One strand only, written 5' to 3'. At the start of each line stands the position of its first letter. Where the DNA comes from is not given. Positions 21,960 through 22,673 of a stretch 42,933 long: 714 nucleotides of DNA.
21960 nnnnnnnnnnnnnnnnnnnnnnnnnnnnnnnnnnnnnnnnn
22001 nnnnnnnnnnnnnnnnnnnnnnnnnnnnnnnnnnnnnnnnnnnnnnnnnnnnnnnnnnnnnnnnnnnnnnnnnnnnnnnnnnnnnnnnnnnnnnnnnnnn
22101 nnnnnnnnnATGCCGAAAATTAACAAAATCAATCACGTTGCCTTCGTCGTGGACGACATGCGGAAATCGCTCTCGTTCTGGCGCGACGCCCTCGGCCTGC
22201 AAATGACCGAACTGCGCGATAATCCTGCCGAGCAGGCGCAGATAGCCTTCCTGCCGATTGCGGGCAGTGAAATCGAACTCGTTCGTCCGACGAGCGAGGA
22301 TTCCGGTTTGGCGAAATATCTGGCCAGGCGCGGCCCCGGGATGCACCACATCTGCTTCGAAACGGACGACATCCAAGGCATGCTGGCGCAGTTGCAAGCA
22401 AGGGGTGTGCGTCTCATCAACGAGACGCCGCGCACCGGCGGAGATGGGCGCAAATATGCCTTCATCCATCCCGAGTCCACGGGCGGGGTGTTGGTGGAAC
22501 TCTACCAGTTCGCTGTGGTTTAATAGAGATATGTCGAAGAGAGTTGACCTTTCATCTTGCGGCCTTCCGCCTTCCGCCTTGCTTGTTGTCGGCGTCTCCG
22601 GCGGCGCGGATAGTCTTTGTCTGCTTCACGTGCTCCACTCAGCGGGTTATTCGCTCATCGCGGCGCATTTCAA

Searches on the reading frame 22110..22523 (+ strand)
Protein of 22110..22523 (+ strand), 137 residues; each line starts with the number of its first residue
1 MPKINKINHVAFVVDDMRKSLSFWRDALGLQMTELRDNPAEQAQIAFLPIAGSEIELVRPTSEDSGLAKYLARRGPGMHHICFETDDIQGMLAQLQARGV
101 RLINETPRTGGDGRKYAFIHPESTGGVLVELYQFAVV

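Call 12: search_protein_families(library=pfam, proteins=[window:22110-22523:+], max_evalue=0.01)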
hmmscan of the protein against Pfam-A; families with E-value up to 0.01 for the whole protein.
window:22110-22523:+ (137 aa): 5 families
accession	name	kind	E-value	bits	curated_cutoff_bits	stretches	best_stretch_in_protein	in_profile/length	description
PF13669.12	Glyoxalase_4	-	1.2e-22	80.7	27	1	8-118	1-109/109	Glyoxalase/Bleomycin resistance protein/Dioxygenase superfamily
PF00903.31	Glyoxalase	-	2.9e-22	79.7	20.6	1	6-131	1-121/121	Glyoxalase/Bleomycin resistance protein/Dioxygenase superfamily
PF13468.12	Glyoxalase_3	-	2.8e-09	37.7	25.1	1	8-123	2-122/176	Glyoxalase-like domain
PF18029.7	Glyoxalase_6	-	4.7e-05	24.5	23.6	1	11-109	3-90/106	Glyoxalase-like domain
PF22677.2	Ble-like_N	-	0.00017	21.7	24.5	1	7-36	2-31/41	Bleomycin resistance protein-like N-terminal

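Call 14: find_encoding_contigs(protein=window:22110-22523:+, flank=10000, max_places=10)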
Protein window:22110-22523:+ (137 aa): 6 contigs read that carry it; 6 places shown.
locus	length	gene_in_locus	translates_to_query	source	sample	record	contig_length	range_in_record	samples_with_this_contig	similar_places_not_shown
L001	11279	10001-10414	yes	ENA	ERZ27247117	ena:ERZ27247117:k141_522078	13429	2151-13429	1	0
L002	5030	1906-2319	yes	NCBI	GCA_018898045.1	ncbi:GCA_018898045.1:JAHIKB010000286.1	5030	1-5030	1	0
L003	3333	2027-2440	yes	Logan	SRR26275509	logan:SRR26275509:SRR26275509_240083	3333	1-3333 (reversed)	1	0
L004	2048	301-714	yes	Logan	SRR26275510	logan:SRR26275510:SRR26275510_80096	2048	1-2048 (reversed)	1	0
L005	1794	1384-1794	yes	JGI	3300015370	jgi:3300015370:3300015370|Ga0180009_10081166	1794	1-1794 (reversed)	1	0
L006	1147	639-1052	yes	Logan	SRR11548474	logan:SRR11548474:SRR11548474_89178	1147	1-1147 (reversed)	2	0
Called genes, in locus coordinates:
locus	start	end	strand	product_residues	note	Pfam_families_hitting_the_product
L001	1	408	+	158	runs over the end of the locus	-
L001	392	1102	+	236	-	PF00350:Dynamin_N (faint), PF13555:AAA_29 (faint), PF00005:ABC_tran, PF02463:SMC_N (faint), PF13304:AAA_21 (faint)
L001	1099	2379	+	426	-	PF02687:FtsX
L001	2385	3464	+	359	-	PF02687:FtsX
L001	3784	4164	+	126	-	PF04480:DUF559, PF18741:MTES_1575 (weak)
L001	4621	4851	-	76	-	-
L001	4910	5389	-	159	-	-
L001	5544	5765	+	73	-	PF02604:PhdYeFM_antitox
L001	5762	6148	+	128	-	PF01850:PIN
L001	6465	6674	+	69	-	-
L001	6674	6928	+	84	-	PF05016:ParE_toxin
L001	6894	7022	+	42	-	-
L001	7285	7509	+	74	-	PF10047:DUF2281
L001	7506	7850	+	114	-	PF02452:PemK_toxin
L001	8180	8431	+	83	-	PF03683:UPF0175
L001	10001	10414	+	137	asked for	PF00903:Glyoxalase, PF13468:Glyoxalase_3, PF13669:Glyoxalase_4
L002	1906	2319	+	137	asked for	PF00903:Glyoxalase, PF13468:Glyoxalase_3, PF13669:Glyoxalase_4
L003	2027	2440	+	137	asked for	PF00903:Glyoxalase, PF13468:Glyoxalase_3, PF13669:Glyoxalase_4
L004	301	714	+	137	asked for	PF00903:Glyoxalase, PF13468:Glyoxalase_3, PF13669:Glyoxalase_4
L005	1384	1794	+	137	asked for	PF00903:Glyoxalase, PF13468:Glyoxalase_3, PF13669:Glyoxalase_4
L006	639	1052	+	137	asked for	PF00903:Glyoxalase, PF13468:Glyoxalase_3, PF13669:Glyoxalase_4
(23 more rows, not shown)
